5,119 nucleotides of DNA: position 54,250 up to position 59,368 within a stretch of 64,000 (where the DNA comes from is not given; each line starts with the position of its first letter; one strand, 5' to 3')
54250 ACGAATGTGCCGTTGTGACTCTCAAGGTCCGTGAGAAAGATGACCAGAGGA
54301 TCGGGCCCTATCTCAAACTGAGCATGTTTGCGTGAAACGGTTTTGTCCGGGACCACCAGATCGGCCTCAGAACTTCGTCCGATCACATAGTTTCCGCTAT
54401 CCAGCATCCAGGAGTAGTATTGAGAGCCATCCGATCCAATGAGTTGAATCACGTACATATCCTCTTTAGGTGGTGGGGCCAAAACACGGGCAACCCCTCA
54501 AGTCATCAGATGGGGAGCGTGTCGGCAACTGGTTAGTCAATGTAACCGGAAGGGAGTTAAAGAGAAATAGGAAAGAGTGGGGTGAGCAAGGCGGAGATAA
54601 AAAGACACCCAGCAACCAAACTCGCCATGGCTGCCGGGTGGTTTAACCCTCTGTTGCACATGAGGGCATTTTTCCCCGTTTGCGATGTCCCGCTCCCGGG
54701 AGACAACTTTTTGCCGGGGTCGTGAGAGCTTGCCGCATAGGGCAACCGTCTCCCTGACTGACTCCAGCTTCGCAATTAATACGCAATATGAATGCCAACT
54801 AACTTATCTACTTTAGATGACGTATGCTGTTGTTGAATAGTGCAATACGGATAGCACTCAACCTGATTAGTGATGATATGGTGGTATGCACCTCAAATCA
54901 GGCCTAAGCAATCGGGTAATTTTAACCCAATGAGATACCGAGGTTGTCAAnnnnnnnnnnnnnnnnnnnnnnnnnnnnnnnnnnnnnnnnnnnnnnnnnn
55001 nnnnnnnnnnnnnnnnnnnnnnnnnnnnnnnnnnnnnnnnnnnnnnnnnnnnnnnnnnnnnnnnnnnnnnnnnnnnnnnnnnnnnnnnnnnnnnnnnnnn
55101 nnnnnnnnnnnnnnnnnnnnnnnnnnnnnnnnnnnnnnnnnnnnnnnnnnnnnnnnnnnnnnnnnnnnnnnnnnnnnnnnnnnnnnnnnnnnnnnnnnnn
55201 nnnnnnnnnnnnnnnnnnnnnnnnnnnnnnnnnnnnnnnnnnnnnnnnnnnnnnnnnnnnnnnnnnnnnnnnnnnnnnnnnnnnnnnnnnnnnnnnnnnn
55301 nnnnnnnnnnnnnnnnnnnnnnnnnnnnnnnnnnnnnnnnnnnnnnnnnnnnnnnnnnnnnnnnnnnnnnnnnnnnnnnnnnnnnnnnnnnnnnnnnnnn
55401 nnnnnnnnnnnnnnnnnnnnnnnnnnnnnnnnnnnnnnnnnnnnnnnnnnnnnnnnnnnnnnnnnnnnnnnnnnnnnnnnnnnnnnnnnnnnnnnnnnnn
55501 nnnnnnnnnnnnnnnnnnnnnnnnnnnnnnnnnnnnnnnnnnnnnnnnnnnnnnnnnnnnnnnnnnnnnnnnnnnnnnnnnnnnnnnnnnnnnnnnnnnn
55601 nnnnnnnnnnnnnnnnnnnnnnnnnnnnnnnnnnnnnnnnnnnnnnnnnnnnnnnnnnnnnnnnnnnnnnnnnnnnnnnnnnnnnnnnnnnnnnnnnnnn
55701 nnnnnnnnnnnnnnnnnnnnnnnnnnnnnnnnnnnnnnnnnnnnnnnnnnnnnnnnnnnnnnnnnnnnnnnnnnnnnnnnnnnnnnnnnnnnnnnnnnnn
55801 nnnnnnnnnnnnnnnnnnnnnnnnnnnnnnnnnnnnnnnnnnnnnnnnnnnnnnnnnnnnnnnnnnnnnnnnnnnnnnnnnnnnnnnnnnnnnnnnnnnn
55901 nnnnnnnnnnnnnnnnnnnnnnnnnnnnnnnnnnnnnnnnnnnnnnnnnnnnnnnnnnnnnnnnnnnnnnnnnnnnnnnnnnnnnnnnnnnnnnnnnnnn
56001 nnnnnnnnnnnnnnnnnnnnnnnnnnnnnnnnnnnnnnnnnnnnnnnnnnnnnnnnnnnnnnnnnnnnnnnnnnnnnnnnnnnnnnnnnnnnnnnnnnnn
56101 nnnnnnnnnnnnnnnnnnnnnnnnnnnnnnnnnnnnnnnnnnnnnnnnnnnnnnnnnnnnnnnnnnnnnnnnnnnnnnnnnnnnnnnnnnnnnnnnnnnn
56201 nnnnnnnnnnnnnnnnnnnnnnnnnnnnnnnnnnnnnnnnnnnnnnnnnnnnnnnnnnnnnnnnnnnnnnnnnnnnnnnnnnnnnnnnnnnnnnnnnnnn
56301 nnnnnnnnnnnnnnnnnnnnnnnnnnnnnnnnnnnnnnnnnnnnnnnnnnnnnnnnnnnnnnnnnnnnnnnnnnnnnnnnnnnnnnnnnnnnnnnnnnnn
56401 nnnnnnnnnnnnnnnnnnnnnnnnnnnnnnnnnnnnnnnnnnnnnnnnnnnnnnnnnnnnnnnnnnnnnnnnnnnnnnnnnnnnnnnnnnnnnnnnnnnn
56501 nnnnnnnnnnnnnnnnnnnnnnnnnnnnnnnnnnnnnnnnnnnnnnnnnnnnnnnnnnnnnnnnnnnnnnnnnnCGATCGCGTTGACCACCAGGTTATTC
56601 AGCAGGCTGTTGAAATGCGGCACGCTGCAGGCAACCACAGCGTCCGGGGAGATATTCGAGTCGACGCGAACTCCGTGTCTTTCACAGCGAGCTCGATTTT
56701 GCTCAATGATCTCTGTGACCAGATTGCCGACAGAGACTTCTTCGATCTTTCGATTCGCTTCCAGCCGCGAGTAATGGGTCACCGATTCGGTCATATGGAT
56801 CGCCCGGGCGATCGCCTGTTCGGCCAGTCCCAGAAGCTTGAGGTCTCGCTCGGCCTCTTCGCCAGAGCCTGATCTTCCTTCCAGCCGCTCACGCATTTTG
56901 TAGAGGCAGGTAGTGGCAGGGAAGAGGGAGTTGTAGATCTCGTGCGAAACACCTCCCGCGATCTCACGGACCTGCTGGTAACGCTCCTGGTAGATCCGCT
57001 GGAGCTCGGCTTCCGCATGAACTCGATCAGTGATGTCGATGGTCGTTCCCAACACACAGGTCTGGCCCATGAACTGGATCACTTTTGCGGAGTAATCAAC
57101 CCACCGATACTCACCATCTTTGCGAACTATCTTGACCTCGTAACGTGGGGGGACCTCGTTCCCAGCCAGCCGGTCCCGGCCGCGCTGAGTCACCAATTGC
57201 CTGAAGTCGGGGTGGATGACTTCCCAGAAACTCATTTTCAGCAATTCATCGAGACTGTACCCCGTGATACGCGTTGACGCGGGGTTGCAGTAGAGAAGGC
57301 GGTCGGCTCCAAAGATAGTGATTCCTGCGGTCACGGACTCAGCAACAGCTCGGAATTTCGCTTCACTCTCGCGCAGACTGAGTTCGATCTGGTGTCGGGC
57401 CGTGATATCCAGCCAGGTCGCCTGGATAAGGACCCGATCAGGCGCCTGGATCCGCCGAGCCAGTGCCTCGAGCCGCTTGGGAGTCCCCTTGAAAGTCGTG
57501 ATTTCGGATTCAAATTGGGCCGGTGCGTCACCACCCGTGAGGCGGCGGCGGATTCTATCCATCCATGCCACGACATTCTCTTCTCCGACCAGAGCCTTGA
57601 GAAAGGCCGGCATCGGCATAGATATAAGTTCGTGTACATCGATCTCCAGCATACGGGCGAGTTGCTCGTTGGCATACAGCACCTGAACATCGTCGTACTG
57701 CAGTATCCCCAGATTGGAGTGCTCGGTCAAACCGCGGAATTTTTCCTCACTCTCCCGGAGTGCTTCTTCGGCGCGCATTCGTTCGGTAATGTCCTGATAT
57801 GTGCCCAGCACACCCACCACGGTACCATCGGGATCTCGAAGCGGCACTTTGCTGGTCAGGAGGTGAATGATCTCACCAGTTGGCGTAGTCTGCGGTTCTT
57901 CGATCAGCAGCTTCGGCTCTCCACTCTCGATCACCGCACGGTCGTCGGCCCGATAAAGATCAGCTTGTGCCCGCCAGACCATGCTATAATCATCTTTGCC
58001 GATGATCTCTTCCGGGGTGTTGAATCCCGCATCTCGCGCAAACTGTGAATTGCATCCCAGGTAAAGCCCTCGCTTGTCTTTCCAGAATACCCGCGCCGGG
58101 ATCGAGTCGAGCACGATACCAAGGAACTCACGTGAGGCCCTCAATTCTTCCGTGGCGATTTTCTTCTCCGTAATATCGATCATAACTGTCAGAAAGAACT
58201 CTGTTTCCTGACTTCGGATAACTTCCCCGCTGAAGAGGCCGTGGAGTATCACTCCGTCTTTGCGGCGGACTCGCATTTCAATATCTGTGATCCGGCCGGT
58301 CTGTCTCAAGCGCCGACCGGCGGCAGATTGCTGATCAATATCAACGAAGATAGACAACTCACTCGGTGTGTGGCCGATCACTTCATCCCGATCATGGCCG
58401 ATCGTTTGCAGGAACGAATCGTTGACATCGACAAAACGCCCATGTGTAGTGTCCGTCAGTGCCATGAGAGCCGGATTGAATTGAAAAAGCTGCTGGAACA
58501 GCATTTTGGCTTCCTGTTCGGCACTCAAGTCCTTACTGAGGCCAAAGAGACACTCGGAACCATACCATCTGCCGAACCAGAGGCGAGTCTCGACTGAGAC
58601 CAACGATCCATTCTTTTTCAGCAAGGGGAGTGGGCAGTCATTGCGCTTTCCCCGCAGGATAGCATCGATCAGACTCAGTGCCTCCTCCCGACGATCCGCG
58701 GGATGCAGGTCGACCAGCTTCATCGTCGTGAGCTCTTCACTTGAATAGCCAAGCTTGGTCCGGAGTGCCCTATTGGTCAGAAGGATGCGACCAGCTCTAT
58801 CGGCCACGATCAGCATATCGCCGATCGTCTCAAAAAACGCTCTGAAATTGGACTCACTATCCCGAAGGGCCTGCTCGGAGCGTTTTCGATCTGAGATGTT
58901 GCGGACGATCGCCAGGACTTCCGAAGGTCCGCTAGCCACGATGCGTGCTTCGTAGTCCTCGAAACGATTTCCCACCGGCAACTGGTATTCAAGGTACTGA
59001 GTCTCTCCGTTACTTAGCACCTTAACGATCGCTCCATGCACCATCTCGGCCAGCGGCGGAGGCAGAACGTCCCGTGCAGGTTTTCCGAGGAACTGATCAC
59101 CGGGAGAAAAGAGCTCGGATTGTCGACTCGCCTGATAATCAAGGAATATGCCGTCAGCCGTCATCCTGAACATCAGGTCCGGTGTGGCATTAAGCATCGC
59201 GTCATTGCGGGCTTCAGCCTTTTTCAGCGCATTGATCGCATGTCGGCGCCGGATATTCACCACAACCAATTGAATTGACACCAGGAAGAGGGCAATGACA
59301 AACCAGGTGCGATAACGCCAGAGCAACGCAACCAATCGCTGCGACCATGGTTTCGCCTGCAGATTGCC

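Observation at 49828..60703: One co-directional block wires a multi-PAS histidine kinase and sigma-54 activator to an FHA-GAF-PP2C phosphatase / Hanks kinase pair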

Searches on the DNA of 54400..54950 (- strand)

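Call 32: search_rna_families(source=window, start=54400, end=54950, threshold=evalue, max_evalue=10)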
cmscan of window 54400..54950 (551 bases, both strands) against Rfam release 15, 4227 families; matches with E-value up to 10: 1.
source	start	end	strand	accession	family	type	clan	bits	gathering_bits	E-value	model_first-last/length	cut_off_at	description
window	54593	54649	-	RF00651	mir-221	Gene; miRNA;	-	21.6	46.6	0.02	1-84/84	no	mir-221 microRNA precursor family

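Call 67: build_rna_model(alignment_id=A8)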
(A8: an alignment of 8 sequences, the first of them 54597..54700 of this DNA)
Model R1 built from alignment A8 (8 sequences, 113 columns); structure: RNAalifold consensus.
model positions 102; base pairs 23; branch points 1; effective number of sequences 1.54; information 0.589 bits per position. Calibrated on 0.2 Mb of random sequence (short: E-values are rough).
structure used (alignment columns):
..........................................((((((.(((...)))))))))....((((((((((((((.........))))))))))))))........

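Call 68: search_with_rna_model(model_id=R1, sources=[window, L001, L002, L003, L004, L005, L006, L007, L008, L009, L010, L011, L012, L013, L014, L015, L016, L017, L018, L019, L020, L045, L063, L066, L069, L078, L081, L082, L083, L084, L085, L086, L088, L089, L090, L091, L092, L093, L094, L095, L096, L097, L098], max_evalue=10)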
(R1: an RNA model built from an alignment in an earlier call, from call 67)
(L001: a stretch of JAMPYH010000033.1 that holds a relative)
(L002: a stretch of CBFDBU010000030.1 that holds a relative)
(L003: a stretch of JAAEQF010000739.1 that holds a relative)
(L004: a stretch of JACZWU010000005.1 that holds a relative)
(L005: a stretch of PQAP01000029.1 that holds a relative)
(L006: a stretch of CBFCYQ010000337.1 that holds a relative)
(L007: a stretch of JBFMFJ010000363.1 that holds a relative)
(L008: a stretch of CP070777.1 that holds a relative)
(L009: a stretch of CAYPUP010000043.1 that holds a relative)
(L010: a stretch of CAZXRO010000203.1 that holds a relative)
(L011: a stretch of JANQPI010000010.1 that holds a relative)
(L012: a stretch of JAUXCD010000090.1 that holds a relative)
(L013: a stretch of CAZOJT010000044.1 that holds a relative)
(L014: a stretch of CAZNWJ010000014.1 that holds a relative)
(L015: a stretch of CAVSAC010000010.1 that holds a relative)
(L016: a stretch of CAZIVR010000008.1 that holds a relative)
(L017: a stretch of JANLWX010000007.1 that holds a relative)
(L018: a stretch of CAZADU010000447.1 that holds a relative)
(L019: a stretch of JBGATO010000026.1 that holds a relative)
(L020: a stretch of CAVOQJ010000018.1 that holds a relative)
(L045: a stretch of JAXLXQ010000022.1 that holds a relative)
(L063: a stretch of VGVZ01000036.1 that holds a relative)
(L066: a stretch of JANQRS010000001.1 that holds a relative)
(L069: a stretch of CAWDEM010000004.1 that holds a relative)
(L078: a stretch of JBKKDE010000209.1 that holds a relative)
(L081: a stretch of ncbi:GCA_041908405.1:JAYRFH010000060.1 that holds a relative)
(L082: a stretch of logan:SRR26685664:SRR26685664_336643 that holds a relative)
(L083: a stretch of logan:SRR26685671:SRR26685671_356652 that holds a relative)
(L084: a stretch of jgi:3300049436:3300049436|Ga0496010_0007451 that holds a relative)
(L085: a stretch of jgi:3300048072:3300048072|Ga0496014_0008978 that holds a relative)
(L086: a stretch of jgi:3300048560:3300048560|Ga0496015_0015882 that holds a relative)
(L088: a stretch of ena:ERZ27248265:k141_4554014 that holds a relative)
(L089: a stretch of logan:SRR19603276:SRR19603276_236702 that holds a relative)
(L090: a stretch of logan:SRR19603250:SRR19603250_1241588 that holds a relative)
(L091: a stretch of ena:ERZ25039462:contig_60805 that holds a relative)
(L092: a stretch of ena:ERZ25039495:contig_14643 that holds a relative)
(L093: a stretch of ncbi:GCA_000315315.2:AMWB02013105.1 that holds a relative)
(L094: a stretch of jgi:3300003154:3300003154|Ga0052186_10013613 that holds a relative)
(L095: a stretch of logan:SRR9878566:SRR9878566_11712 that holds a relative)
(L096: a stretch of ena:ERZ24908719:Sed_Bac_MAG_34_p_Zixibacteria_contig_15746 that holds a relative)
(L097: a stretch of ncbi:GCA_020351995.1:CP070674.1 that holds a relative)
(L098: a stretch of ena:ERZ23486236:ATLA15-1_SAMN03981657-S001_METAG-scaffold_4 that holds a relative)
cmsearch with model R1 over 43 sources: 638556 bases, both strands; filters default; matches with E-value up to 10: 25.
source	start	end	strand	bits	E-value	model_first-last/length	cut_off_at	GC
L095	2586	2687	+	114.2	2.5e-34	1-102/102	no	0.54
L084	2846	2946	+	111.8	1.5e-33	1-102/102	no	0.52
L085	4067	4167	+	111.8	1.5e-33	1-102/102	no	0.52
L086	2055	2155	+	111.8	1.5e-33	1-102/102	no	0.52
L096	1597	1700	+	110.9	2.9e-33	1-102/102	no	0.49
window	54599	54700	-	110.3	4.6e-33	1-102/102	no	0.57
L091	9585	9689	+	107.9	2.8e-32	1-102/102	no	0.52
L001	5994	6099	+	105.9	1.2e-31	1-102/102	no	0.52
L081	9732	9839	+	98.7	2.8e-29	1-102/102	no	0.57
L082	736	843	+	98.7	2.8e-29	1-102/102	no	0.57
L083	416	523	+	98.7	2.8e-29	1-102/102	no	0.57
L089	4292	4393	+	83.2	2.9e-24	1-102/102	no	0.59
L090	2459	2560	+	83.2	2.9e-24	1-102/102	no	0.59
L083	475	621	-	13.5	0.14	1-102/102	no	0.52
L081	9791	9937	-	13.5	0.14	1-102/102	no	0.5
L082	795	941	-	13.5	0.14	1-102/102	no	0.5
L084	2898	2994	-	13.1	0.19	1-102/102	no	0.51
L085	4119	4215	-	13.1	0.19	1-102/102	no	0.51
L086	2107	2203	-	13.1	0.19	1-102/102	no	0.51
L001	6057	6096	-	10.2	1.7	57-96/102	no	0.55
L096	1652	1740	-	10.1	1.8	1-102/102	no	0.51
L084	7483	7529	+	9.1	3.6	1-49/102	3'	0.45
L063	13587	13671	-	8.2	7.4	1-102/102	no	0.56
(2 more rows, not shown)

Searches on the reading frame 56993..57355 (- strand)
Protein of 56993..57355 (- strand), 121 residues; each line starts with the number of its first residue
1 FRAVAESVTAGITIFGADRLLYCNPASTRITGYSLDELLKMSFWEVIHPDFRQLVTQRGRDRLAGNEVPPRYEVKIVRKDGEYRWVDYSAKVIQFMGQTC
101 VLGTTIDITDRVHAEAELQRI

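Call 57: search_protein_families(library=pfam, proteins=[window:56993-57355:-], max_evalue=1)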
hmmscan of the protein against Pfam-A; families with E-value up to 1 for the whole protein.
seq(121 aa): 6 families
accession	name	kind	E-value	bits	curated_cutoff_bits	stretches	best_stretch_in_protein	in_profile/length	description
PF08447.18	PAS_3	-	1.8e-15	57.4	25.6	1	21-97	2-80/89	PAS fold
PF00989.32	PAS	-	7.2e-11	42.5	22.6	1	2-108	4-113/113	PAS fold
PF13426.13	PAS_9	-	2.4e-10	41.1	27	1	18-110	11-103/103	PAS domain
PF13188.13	PAS_8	-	4.3e-07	30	21.8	1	1-52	3-55/65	PAS domain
PF08448.16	PAS_4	-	8e-05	23.3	23.1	1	6-111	2-108/110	PAS fold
PF18095.7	PAS_12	-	0.025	14.6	22.6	1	12-53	59-101/153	UPF0242 C-terminal PAS-like domain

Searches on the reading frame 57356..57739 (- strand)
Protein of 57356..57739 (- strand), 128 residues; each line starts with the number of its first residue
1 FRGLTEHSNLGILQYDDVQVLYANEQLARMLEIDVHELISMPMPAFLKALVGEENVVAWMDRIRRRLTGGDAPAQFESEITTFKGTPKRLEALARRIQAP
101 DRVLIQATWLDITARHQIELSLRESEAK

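Call 57: search_protein_families(library=pfam, proteins=[window:57356-57739:-], max_evalue=1)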
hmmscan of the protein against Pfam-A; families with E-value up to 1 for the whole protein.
seq(128 aa): 7 families
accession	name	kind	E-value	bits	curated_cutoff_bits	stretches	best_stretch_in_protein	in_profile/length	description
PF13426.13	PAS_9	-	1.3e-05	25.9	27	1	13-114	5-103/103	PAS domain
PF08448.16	PAS_4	-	0.00041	21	23.1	1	16-116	13-109/110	PAS fold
PF13188.13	PAS_8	-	0.00089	19.5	21.8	1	1-38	3-38/65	PAS domain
PF11506.14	DUF3217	-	0.089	13.1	26.4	1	9-48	32-71/104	Protein of unknown function (DUF3217)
PF00989.32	PAS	-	0.1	13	22.6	1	17-103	20-102/113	PAS fold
PF08014.17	MATCAP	-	0.11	11.9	27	1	78-112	217-251/365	Microtubule-associated tyrosine carboxypeptidase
PF13671.12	AAA_33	-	0.13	13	27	1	61-118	31-88/143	AAA domain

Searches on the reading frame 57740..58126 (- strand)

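Call 57: search_protein_families(library=pfam, proteins=[window:57740-58126:-], max_evalue=1)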
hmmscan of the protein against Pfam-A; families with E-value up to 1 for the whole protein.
seq(129 aa): 4 families
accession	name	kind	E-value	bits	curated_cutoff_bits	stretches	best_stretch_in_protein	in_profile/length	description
PF08448.16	PAS_4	-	2.1e-17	63.8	23.1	1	6-116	1-108/110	PAS fold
PF00989.32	PAS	-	6.7e-08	33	22.6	1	6-113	7-113/113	PAS fold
PF13426.13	PAS_9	-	1.1e-07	32.5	27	1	18-115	9-103/103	PAS domain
PF08447.18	PAS_3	-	0.0065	17.1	25.6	1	25-109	4-88/89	PAS fold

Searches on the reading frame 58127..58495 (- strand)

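Call 57: search_protein_families(library=pfam, proteins=[window:58127-58495:-], max_evalue=1)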
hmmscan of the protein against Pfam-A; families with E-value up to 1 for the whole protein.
seq(123 aa): 6 families
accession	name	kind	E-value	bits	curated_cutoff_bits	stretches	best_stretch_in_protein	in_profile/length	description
PF13426.13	PAS_9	-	3.9e-13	50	27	1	13-110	6-103/103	PAS domain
PF08448.16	PAS_4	-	3.3e-06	27.7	23.1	1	12-112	9-109/110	PAS fold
PF00989.32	PAS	-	8.3e-06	26.2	22.6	1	7-108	10-113/113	PAS fold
PF13188.13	PAS_8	-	3.1e-05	24.2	21.8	1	1-45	4-45/65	PAS domain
PF08447.18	PAS_3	-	7.5e-05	23.4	25.6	1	22-97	2-79/89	PAS fold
PF24313.1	Paratox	-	0.12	12.5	27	1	66-97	13-44/59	Paratox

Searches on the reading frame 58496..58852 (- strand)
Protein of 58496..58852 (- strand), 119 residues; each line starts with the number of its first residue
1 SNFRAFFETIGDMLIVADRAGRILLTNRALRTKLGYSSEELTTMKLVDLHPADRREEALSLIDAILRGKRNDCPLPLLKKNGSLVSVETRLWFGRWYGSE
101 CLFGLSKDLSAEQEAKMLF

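Call 57: search_protein_families(library=pfam, proteins=[window:58496-58852:-], max_evalue=1)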
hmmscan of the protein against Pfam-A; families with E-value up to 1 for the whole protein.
seq(119 aa): 6 families
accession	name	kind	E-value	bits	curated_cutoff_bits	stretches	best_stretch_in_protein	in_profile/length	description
PF00989.32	PAS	-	1.8e-09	38.1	22.6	1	2-70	2-70/113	PAS fold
PF08448.16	PAS_4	-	1.3e-07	32.3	23.1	1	7-90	1-84/110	PAS fold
PF13188.13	PAS_8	-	1.3e-06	28.5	21.8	1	3-59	3-58/65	PAS domain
PF13426.13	PAS_9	-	2.8e-05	24.8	27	1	12-89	2-79/103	PAS domain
PF08447.18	PAS_3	-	0.00061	20.4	25.6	1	27-90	5-71/89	PAS fold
PF18095.7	PAS_12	-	0.041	13.9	22.6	1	8-43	54-89/153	UPF0242 C-terminal PAS-like domain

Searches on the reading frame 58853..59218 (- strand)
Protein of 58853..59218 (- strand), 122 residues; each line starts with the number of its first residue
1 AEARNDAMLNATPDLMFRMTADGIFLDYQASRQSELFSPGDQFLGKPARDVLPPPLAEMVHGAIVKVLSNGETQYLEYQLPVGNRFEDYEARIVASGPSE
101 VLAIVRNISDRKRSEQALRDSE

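Call 57: search_protein_families(library=pfam, proteins=[window:58853-59218:-], max_evalue=1)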
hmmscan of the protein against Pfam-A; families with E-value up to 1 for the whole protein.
seq(122 aa): 1 family
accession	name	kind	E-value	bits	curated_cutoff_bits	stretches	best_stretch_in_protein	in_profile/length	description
PF08448.16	PAS_4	-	4e-07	30.7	23.1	1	9-112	1-109/110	PAS fold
